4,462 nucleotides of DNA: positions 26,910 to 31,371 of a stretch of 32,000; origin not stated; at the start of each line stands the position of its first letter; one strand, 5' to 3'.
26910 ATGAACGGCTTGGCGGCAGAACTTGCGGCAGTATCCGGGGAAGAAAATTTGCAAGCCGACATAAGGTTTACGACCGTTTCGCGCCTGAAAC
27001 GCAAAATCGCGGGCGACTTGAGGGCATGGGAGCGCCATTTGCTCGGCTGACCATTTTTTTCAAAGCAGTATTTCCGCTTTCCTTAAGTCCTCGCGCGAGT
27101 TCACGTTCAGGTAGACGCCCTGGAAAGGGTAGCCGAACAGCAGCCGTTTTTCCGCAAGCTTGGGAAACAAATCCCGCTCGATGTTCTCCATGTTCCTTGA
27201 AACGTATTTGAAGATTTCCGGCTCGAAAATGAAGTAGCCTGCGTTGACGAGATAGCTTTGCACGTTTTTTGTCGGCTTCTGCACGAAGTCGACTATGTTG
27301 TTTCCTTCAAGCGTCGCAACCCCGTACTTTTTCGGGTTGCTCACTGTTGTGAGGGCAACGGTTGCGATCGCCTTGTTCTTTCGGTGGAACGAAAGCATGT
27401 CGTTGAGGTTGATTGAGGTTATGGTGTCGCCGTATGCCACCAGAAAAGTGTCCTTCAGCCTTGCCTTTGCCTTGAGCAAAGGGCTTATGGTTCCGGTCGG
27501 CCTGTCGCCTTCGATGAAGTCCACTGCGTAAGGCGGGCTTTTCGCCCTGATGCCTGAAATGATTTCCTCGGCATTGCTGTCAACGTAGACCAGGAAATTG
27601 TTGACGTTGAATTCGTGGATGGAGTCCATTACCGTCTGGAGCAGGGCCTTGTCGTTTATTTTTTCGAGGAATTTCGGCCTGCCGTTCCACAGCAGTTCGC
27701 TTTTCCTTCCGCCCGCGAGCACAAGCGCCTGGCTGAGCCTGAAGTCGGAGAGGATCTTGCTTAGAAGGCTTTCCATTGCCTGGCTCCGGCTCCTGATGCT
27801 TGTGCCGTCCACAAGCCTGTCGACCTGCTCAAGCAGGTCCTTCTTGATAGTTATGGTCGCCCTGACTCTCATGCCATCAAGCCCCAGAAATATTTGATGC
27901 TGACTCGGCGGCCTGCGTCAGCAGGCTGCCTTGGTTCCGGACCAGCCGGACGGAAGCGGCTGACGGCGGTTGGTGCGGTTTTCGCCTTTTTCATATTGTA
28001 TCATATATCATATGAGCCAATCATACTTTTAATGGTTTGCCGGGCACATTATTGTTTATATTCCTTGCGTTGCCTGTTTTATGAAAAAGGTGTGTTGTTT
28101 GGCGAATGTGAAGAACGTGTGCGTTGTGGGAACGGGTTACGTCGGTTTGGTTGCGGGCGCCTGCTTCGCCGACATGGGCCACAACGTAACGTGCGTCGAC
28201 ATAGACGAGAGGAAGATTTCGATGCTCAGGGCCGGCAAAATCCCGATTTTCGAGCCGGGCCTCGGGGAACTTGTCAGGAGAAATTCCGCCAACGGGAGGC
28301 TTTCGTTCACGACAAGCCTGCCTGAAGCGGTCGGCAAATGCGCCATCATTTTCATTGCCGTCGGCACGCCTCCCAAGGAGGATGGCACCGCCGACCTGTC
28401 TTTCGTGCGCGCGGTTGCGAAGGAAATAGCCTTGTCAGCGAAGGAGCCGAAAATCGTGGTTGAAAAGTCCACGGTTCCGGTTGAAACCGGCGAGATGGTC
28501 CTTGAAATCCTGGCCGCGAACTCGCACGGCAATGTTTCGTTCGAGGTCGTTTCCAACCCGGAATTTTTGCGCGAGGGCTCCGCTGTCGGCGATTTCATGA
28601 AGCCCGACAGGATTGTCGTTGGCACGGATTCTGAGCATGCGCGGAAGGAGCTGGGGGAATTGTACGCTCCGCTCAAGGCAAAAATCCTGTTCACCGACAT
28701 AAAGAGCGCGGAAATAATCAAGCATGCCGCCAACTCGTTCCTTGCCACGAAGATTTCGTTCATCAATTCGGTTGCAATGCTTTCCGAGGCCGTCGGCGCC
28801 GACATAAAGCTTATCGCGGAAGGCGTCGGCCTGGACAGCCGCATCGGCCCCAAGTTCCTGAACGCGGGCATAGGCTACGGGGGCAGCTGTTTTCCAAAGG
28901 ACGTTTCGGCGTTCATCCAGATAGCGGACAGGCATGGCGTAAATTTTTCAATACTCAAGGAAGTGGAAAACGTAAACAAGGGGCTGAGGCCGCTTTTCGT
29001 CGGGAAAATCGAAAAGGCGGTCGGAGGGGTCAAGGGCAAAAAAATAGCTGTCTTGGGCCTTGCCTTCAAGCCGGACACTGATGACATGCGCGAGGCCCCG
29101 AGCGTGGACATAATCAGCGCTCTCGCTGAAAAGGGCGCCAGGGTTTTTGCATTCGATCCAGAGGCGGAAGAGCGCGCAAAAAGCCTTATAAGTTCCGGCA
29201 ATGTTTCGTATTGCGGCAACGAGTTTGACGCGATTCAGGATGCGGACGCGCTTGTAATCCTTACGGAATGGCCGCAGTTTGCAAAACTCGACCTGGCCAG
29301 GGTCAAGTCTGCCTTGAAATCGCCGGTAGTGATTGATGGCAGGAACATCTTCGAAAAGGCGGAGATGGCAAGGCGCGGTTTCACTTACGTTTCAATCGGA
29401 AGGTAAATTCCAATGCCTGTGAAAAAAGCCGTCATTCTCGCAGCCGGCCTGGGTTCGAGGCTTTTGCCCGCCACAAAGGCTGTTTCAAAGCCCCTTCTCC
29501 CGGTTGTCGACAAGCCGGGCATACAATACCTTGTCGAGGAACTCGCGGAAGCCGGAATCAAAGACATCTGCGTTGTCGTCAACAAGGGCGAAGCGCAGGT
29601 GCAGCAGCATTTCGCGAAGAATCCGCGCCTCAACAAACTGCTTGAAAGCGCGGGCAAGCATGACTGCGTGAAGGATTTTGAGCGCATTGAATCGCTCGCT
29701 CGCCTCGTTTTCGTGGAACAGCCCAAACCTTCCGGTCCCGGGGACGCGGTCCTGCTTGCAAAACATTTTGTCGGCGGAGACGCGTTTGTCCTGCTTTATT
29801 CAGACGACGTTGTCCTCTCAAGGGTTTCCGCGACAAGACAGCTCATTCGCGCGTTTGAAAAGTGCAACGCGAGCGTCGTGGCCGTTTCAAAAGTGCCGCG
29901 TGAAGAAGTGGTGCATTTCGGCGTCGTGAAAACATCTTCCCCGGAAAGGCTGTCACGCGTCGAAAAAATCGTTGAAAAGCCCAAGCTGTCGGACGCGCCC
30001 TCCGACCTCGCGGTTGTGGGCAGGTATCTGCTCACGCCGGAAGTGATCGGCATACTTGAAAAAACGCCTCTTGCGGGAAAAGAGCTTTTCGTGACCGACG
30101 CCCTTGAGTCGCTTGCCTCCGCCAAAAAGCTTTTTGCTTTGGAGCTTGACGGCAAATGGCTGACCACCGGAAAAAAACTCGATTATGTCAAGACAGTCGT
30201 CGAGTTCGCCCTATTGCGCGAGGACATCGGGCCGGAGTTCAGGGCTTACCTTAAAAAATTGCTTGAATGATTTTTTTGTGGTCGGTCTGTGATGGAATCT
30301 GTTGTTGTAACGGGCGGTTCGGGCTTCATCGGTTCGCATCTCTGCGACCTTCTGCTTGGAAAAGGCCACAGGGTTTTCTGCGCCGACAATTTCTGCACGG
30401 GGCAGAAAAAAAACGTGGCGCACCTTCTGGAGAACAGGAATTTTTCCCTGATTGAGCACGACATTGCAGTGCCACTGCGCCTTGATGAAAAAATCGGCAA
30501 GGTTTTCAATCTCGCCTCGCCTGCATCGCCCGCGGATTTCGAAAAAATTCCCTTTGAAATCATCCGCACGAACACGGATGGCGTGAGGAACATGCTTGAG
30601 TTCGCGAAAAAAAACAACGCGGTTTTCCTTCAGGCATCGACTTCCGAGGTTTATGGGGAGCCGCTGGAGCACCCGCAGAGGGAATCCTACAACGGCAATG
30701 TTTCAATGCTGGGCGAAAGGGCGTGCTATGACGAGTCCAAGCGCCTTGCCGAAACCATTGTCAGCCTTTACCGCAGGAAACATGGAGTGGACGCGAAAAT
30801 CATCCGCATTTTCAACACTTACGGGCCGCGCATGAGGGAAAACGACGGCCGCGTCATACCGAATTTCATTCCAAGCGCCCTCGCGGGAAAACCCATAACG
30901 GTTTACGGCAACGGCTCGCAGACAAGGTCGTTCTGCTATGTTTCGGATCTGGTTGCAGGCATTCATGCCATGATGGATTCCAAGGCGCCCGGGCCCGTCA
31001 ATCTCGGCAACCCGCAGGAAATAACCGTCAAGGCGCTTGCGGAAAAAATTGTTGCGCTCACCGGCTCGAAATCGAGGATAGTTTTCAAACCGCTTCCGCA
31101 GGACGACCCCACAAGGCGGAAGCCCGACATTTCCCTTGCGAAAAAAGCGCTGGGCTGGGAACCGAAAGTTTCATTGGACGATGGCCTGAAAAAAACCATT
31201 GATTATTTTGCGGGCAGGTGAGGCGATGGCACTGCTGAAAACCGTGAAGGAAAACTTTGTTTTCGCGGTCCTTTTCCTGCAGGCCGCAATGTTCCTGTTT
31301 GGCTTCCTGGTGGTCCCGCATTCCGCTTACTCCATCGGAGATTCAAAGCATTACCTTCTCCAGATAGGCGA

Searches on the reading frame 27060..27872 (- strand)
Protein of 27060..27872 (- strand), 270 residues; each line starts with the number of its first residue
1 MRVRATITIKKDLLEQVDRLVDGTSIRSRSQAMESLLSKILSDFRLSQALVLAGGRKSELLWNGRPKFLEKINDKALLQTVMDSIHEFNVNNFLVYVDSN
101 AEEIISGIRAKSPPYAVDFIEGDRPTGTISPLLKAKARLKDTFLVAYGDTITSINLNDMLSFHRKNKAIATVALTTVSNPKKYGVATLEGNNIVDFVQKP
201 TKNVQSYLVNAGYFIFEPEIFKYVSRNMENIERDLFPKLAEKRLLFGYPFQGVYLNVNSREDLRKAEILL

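Call 44: search_protein_families(library=pfam, proteins=[window:27060-27872:-], max_evalue=0.01)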
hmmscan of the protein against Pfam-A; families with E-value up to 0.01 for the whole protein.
window:27060-27872:- (270 aa): 3 families
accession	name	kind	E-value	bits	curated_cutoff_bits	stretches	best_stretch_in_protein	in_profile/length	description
PF00483.29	NTP_transferase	-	3.3e-20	73.1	21.2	1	49-233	2-197/245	Nucleotidyl transferase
PF12804.13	NTP_transf_3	-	1.5e-06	28.9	27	1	49-163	1-111/160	MobA-like NTP transferase domain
PF01402.27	RHH_1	-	0.0022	18.3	20.5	1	6-38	3-34/39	Ribbon-helix-helix protein, copG family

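Call 86: find_encoding_contigs(protein=window:27060-27872:-, flank=3000, max_places=8)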
Protein window:27060-27872:- (270 aa): 3 contigs read that carry it; 2 places shown.
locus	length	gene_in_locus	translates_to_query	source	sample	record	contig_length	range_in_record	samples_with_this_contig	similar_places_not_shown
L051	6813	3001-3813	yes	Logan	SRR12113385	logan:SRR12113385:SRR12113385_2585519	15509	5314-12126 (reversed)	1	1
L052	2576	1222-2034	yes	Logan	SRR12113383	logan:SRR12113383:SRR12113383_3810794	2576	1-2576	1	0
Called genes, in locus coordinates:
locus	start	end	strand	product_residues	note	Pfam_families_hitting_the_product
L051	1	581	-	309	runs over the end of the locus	PF01073:3Beta_HSD, PF01370:Epimerase, PF02719:Polysacc_synt_2 (faint), PF04321:RmlD_sub_bind (faint), PF16363:GDP_Man_Dehyd, PF07993:NAD_binding_4 (weak)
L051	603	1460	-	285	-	PF00483:NTP_transferase, PF12804:NTP_transf_3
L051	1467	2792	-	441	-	PF03721:UDPG_MGDP_dh_N, PF03807:F420_oxidored (faint), PF00984:UDPG_MGDP_dh, PF03720:UDPG_MGDP_dh_C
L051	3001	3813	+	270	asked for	PF00483:NTP_transferase, PF12804:NTP_transf_3 (weak)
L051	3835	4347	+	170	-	-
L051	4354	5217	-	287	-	PF01073:3Beta_HSD (weak), PF01370:Epimerase, PF04321:RmlD_sub_bind, PF16363:GDP_Man_Dehyd, PF02719:Polysacc_synt_2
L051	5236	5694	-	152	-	PF00908:dTDP_sugar_isom, PF14667:Polysacc_synt_C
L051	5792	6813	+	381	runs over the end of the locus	PF00534:Glycos_transf_1, PF13692:Glyco_trans_1_4, PF13524:Glyco_trans_1_2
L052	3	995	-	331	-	?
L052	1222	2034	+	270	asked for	PF00483:NTP_transferase, PF12804:NTP_transf_3 (weak)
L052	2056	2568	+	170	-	-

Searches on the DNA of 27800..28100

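Call 79: search_with_rna_model(model_id=R1, source=window, start=27800, end=28100, filters=off, max_evalue=0.001, show_alignments=1)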
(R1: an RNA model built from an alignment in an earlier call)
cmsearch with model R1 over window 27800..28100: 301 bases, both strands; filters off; matches with E-value up to 0.001: 1.
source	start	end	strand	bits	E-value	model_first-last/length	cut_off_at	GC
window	27896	27961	-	45.1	1.5e-11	1-67/67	no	0.7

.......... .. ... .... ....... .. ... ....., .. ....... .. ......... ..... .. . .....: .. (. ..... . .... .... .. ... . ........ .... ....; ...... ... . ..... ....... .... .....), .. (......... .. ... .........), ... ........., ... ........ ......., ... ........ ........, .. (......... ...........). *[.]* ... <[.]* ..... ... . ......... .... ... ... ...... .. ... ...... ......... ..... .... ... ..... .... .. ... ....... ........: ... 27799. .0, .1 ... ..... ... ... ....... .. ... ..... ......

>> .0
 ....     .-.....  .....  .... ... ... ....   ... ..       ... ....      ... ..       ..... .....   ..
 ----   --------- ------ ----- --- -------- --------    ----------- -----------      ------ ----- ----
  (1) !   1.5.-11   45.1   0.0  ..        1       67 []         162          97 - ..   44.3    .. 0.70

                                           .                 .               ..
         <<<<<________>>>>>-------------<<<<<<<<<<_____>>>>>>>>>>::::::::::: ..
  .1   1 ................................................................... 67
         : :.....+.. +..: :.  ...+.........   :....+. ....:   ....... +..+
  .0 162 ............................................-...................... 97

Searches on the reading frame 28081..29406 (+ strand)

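Call 44: search_protein_families(library=pfam, proteins=[window:28081-29406:+], max_evalue=0.01)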
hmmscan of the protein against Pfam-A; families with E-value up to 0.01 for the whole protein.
window:28081-29406:+ (441 aa): 10 families
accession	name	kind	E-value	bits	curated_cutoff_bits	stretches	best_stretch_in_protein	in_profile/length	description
PF03721.20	UDPG_MGDP_dh_N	-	1.8e-67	227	27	1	12-192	2-185/187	UDP-glucose/GDP-mannose dehydrogenase family, NAD binding domain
PF00984.24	UDPG_MGDP_dh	-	1.1e-34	118.9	25.4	1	208-300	1-93/94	UDP-glucose/GDP-mannose dehydrogenase family, central domain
PF03720.21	UDPG_MGDP_dh_C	-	4.8e-33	114.1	30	1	323-425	1-102/103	UDP-glucose/GDP-mannose dehydrogenase family, UDP binding domain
PF03807.23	F420_oxidored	-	2.4e-05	25.3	21.6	0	344-419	14-90/94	NADP oxidoreductase coenzyme F420-dependent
PF00070.33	Pyr_redox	-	0.00055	20.8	22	1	13-43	2-32/82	Pyridine nucleotide-disulphide oxidoreductase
PF02737.24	3HCDH_N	-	0.00058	20.3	22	1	12-91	1-83/180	3-hydroxyacyl-CoA dehydrogenase, NAD binding domain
PF07992.20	Pyr_redox_2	-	0.0013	18.7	26.1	1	11-44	143-176/291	Pyridine nucleotide-disulphide oxidoreductase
PF02558.23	ApbA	-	0.0017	18.4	22.2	1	13-100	1-80/150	Ketopantoate reductase PanE/ApbA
PF03446.21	NAD_binding_2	-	0.0021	18.6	21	0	13-147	2-110/161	NAD binding domain of 6-phosphogluconate dehydrogenase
PF01262.27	AlaDh_PNT_C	-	0.0086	16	23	0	12-50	30-68/214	Alanine dehydrogenase/PNT, C-terminal domain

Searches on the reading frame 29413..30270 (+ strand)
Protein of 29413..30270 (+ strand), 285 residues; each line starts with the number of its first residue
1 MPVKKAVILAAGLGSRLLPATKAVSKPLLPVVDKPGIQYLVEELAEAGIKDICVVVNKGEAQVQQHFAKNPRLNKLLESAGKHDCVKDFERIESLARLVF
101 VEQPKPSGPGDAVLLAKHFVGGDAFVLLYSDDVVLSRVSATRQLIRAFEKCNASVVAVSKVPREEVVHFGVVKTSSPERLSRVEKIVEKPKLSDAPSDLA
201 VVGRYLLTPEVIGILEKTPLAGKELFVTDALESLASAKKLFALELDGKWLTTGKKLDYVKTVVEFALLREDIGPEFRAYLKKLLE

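Call 44: search_protein_families(library=pfam, proteins=[window:29413-30270:+], max_evalue=0.01)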
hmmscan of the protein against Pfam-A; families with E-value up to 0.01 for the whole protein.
window:29413-30270:+ (285 aa): 2 families
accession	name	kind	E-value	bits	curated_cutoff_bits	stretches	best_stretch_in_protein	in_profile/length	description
PF00483.29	NTP_transferase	-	9.3e-38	130.6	21.2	1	5-260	1-237/245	Nucleotidyl transferase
PF12804.13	NTP_transf_3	-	1.1e-12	48.9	27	1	6-169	1-133/160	MobA-like NTP transferase domain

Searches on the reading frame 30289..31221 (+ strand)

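Call 44: search_protein_families(library=pfam, proteins=[window:30289-31221:+], max_evalue=0.01)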
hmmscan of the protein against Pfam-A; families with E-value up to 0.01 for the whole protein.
window:30289-31221:+ (310 aa): 7 families
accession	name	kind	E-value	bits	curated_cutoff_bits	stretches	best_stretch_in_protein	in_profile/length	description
PF01370.27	Epimerase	-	2e-54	185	20.9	1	5-240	1-240/240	NAD dependent epimerase/dehydratase family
PF16363.11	GDP_Man_Dehyd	-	6.1e-54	184.1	27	1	7-303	2-332/332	GDP-mannose 4,6 dehydratase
PF01073.25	3Beta_HSD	-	1e-10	41.6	22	1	6-221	1-221/280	3-beta hydroxysteroid dehydrogenase/isomerase family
PF07993.18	NAD_binding_4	-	1.1e-10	41.5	20.1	1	65-175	85-205/258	Male sterility protein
PF02719.21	Polysacc_synt_2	-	2.7e-07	30.5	20.2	0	147-262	138-251/293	Polysaccharide biosynthesis protein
PF04321.23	RmlD_sub_bind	-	1.3e-05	24.9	27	1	5-270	3-242/287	RmlD substrate binding domain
PF00106.31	adh_short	-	0.0054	16.7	26.6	1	5-61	3-60/195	short chain dehydrogenase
